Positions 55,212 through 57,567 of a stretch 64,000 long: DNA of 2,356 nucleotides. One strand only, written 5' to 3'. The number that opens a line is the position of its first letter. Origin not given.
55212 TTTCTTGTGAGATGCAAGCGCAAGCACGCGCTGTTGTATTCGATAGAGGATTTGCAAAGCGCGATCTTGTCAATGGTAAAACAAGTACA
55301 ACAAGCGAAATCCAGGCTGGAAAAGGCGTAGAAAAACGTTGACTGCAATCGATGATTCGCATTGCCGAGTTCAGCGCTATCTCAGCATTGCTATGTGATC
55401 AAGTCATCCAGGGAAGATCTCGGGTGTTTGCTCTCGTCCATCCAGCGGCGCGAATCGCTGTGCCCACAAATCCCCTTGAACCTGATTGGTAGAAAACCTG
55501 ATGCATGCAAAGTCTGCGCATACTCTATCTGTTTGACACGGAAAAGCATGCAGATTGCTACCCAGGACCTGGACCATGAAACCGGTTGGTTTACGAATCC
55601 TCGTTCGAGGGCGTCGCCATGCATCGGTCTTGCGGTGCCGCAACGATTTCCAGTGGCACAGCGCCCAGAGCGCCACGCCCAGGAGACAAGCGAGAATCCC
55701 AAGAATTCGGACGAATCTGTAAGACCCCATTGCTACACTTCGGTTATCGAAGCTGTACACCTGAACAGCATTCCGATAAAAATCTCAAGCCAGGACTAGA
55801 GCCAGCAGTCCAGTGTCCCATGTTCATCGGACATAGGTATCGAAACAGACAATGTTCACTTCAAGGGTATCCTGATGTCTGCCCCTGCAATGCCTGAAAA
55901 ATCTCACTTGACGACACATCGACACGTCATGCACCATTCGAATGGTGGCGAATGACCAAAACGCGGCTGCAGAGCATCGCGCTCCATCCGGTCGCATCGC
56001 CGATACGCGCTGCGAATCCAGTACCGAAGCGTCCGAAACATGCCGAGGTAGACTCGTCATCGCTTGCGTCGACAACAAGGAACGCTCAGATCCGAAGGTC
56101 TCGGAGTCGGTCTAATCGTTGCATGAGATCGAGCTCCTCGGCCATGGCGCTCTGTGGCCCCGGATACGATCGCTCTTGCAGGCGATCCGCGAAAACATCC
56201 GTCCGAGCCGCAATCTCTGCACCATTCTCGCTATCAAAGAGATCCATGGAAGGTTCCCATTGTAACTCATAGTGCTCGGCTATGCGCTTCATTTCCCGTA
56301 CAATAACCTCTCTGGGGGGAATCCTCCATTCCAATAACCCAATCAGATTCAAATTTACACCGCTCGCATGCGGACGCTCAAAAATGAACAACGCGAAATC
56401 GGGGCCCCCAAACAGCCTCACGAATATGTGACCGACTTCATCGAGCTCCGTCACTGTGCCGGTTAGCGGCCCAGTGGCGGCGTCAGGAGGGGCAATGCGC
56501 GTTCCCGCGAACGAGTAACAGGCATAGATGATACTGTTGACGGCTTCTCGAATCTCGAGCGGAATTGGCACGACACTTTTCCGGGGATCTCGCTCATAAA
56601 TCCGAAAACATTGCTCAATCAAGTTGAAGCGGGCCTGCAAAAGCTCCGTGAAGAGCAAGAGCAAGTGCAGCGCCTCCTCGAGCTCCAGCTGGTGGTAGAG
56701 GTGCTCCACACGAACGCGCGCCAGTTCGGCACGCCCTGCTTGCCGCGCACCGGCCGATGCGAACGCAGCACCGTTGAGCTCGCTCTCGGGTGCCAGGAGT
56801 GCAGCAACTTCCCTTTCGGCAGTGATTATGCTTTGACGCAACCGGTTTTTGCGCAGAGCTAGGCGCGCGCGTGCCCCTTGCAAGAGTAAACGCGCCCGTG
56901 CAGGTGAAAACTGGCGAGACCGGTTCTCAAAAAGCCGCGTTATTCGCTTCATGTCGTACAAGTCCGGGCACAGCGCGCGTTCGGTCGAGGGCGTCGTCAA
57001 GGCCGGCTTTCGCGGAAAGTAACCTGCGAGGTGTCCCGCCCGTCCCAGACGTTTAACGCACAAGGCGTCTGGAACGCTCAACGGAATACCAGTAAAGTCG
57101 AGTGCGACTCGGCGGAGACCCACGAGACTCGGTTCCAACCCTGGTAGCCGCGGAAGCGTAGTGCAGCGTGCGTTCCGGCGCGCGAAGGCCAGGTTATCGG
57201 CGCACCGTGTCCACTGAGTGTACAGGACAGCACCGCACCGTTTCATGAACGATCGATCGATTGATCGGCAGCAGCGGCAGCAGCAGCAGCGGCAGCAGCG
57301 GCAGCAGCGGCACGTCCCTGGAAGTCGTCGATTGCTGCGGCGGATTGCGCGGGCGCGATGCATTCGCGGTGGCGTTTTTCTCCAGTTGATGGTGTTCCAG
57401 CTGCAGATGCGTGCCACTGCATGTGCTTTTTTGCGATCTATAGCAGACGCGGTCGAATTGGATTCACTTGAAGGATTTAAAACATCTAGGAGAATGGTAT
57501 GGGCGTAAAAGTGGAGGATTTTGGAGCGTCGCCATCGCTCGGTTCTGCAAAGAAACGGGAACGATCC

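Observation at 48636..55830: Two 99%-identical direct repeats (module A) flank the dynamin gene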

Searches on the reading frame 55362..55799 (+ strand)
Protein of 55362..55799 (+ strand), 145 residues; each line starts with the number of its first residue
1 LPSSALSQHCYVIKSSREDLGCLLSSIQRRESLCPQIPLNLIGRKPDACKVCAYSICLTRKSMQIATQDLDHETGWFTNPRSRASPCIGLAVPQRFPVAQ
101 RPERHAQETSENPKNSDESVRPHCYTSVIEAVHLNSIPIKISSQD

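Call 7: search_protein_families(library=pfam, proteins=[window:55362-55799:+], max_evalue=0.01)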
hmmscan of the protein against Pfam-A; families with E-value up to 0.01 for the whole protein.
window:55362-55799:+ (145 aa): 0 families

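Call 27: find_homologous_proteins(query=window:55362-55799:+, max_evalue=0.001)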
Query window:55362-55799:+ (145 aa): 1 proteins with E <= 0.001 among 7 candidates.
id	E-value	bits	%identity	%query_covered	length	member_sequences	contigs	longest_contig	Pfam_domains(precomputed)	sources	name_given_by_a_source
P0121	2.0e-70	253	94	85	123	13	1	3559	-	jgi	-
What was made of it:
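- The B ORF finds only its own near-identical copies (call 27).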

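Call 28: find_encoding_contigs(protein=P0121, flank=10000, max_places=10)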
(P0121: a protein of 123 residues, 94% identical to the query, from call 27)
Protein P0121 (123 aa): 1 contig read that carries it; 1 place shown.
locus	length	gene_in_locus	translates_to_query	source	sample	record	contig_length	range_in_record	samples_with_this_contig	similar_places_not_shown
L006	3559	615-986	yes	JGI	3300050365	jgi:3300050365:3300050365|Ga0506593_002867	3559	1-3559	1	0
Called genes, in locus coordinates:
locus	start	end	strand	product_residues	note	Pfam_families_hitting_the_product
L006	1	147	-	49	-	?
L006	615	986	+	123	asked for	-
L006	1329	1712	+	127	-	-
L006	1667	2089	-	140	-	PF01096:Zn_ribbon_TFIIS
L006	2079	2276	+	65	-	-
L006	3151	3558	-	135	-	?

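Call 30: find_encoding_contigs(protein=P0132, flank=10000, max_places=5)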
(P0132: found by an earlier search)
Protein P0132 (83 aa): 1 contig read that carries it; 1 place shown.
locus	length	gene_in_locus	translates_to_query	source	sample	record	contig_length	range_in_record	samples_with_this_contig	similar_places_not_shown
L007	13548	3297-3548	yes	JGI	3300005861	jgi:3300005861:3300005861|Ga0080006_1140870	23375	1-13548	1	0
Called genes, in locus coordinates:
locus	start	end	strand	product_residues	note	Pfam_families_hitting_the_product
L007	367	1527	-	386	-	PF03398:Ist1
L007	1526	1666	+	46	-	-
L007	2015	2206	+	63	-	-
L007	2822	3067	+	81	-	-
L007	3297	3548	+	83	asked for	-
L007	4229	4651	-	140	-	PF01096:Zn_ribbon_TFIIS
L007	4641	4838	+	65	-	-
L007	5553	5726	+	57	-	-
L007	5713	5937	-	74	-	-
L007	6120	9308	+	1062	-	PF00790:VHS (faint), PF03127:GAT (weak)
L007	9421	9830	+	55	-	-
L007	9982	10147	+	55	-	-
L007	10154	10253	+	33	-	-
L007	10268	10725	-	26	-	-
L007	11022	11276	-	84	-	-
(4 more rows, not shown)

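Call 31: find_encoding_contigs(protein=P0122, flank=10000, max_places=8)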
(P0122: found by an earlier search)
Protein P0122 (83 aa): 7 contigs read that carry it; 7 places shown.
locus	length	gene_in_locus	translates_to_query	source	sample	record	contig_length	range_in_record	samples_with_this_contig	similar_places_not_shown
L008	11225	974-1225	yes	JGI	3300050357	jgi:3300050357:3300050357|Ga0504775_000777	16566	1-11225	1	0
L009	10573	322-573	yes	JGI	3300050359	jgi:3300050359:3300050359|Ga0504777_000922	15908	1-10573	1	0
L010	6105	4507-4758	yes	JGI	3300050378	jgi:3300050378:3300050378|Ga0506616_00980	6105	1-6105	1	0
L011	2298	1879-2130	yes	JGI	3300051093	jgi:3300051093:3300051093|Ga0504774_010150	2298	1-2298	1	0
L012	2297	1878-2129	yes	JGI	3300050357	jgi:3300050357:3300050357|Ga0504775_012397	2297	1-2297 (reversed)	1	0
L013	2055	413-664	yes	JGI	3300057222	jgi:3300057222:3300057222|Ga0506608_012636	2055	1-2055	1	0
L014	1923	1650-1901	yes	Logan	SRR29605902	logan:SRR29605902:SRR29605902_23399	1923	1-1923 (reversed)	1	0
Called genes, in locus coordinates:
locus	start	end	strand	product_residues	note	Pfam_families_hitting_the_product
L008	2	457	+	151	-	?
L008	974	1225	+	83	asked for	-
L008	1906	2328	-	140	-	PF01096:Zn_ribbon_TFIIS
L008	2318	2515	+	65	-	-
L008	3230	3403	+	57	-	-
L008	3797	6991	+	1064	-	PF00790:VHS (faint), PF03127:GAT (weak)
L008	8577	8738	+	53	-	-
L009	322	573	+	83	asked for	-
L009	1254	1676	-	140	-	PF01096:Zn_ribbon_TFIIS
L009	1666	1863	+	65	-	-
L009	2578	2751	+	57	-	-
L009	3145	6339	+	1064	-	PF00790:VHS (faint), PF03127:GAT (weak)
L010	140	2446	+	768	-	PF00350:Dynamin_N, PF01031:Dynamin_M, PF02212:GED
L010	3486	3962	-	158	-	-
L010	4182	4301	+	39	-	-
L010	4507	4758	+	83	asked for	-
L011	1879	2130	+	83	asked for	-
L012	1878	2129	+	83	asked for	-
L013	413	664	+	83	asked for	-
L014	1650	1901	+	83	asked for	-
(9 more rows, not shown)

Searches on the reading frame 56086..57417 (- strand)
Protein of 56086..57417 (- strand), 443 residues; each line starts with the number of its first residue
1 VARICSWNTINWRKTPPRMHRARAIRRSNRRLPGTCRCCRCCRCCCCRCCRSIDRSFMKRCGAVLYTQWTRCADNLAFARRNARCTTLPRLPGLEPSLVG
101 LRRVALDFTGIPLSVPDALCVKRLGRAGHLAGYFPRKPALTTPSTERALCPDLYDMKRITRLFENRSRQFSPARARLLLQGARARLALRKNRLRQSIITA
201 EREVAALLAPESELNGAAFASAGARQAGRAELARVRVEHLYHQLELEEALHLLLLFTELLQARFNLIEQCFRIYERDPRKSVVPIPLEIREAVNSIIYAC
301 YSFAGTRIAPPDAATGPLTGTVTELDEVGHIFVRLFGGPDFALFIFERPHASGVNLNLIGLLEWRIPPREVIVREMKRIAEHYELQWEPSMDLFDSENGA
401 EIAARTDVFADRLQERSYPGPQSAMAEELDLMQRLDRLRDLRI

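Call 7: search_protein_families(library=pfam, proteins=[window:56086-57417:-], max_evalue=0.01)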
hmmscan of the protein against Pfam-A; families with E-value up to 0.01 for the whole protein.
window:56086-57417:- (443 aa): 1 family
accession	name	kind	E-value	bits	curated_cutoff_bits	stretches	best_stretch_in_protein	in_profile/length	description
PF03398.19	Ist1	-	2.5e-18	67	33.6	2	226-302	34-98/164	Regulator of Vps4 activity in the MVB pathway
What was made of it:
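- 56086..57417 (-): IST1-like gene lying between R2 and R3. Pfam Ist1, E 2.5e-18 (call 7).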
